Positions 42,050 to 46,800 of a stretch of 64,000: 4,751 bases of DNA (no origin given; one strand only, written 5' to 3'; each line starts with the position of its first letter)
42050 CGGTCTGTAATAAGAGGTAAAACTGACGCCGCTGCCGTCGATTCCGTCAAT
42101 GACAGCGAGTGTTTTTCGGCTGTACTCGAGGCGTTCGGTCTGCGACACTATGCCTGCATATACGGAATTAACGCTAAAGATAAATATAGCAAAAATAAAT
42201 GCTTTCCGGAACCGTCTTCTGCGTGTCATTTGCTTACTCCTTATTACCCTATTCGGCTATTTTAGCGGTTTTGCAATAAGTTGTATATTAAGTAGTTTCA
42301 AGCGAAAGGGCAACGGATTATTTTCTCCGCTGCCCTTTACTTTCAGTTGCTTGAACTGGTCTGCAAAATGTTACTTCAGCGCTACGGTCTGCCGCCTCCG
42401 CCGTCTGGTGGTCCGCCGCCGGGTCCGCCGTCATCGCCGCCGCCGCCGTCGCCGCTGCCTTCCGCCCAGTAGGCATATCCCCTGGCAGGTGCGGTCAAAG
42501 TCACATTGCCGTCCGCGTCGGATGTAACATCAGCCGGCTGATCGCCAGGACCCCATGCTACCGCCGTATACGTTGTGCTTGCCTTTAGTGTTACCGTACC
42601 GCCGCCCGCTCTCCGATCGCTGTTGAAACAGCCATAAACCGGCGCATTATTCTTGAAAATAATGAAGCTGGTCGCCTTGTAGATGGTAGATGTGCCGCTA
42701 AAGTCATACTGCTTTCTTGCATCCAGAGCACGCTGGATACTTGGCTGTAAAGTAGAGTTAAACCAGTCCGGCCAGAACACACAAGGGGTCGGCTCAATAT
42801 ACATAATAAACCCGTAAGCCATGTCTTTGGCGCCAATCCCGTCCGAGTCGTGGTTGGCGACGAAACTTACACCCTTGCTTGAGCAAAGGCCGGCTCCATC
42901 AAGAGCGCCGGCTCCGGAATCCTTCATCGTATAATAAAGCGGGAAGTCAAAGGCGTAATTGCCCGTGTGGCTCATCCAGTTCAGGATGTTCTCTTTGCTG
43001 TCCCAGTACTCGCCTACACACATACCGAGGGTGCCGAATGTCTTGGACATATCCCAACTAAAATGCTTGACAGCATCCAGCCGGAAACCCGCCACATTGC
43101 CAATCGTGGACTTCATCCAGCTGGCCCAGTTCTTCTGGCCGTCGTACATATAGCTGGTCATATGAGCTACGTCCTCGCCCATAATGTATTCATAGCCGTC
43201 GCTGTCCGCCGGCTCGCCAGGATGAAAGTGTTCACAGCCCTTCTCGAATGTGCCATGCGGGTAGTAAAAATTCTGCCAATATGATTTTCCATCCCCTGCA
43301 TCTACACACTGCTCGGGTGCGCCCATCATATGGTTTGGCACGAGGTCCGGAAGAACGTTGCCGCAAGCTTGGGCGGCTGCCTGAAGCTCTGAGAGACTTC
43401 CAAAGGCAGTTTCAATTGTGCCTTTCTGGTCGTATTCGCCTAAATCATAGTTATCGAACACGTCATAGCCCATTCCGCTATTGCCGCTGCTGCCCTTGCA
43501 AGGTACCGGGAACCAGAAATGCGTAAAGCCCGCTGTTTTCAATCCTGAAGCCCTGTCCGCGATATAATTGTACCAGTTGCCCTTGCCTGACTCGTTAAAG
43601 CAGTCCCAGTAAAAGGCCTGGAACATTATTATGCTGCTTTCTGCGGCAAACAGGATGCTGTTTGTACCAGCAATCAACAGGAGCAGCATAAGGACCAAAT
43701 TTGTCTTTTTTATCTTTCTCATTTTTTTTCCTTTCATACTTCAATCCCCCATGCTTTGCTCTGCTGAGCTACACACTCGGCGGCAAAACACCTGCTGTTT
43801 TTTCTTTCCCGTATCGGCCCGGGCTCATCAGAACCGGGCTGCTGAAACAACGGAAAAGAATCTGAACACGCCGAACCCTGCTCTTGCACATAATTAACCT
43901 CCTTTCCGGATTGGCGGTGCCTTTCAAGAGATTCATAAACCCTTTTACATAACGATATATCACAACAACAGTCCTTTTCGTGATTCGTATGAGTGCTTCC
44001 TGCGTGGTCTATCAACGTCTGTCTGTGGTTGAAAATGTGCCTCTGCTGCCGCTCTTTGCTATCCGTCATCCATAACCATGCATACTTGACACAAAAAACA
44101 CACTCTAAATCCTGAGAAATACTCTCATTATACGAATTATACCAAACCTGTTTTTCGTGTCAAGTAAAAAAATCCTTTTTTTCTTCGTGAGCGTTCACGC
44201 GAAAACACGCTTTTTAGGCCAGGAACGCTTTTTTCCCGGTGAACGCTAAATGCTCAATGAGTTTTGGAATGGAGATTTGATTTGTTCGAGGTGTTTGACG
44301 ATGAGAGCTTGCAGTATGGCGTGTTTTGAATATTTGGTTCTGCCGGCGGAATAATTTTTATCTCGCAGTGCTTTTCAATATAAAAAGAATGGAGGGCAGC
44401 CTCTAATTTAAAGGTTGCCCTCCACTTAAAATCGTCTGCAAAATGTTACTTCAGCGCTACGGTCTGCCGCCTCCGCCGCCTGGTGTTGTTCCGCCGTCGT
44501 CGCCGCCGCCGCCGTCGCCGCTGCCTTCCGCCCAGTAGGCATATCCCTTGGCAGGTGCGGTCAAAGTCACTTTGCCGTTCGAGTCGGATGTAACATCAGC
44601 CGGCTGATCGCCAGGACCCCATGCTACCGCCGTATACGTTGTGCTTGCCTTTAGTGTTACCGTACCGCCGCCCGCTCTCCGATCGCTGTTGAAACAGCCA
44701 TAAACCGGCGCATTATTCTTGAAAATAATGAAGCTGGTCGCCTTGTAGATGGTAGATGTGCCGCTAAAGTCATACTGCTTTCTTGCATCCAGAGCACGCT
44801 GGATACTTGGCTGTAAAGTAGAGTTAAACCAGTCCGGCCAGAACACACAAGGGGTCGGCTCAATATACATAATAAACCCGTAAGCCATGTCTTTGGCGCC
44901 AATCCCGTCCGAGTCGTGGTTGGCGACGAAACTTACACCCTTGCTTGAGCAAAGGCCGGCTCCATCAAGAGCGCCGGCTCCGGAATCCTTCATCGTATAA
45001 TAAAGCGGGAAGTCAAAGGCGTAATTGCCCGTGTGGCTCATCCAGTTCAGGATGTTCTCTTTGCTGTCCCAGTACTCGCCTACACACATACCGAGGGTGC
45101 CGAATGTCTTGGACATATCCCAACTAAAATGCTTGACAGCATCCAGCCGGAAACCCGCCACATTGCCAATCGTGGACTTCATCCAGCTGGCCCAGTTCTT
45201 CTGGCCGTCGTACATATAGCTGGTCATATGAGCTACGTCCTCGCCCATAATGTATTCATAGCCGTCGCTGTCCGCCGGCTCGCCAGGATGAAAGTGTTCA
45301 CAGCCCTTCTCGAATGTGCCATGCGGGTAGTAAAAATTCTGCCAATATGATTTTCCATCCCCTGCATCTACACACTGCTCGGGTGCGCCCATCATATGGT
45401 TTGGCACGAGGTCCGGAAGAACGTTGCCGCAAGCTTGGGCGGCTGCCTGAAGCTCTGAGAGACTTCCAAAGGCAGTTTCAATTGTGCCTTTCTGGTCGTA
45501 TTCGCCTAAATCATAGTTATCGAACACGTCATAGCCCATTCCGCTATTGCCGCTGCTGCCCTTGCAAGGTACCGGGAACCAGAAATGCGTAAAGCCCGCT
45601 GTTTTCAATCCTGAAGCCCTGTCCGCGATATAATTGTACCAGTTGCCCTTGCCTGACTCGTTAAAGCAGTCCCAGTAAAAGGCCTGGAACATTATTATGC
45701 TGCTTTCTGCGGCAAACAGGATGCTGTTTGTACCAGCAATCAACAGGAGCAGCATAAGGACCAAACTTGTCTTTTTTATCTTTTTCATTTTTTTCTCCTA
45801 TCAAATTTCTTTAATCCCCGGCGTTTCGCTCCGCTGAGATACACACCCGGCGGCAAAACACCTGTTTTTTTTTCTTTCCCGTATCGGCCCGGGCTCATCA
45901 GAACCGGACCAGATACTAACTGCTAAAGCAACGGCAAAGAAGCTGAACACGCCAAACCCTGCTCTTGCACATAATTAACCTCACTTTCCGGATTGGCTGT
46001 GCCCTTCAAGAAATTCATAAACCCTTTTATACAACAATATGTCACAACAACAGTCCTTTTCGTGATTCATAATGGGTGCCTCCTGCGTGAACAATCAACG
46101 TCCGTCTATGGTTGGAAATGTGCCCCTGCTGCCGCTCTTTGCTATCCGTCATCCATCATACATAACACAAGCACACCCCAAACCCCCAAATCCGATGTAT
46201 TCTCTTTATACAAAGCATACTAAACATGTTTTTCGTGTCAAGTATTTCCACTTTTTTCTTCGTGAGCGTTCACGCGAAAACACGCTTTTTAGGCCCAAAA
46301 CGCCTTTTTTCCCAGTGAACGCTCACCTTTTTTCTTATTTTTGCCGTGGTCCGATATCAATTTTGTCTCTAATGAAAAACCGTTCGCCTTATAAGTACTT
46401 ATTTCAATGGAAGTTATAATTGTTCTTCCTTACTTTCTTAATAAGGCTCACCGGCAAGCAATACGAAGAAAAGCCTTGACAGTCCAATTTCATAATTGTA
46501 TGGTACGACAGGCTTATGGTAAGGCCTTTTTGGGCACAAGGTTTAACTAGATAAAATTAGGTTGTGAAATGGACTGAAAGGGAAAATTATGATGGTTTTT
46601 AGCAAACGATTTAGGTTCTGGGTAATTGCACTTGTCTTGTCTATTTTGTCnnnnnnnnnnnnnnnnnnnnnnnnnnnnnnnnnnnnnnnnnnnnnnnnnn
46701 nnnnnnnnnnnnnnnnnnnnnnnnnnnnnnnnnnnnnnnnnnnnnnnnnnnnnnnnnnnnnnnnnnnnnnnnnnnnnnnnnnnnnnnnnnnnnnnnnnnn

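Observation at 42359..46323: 1.9-kb tandem duplication of an amylase gene with an identical core but diverged ends (gene-conversion signature)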

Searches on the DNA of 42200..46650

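Call 29: search_rna_families(source=window, start=42200, end=46650, threshold=evalue, max_evalue=1)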
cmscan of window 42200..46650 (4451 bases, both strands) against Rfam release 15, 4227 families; matches with E-value up to 1: 0.
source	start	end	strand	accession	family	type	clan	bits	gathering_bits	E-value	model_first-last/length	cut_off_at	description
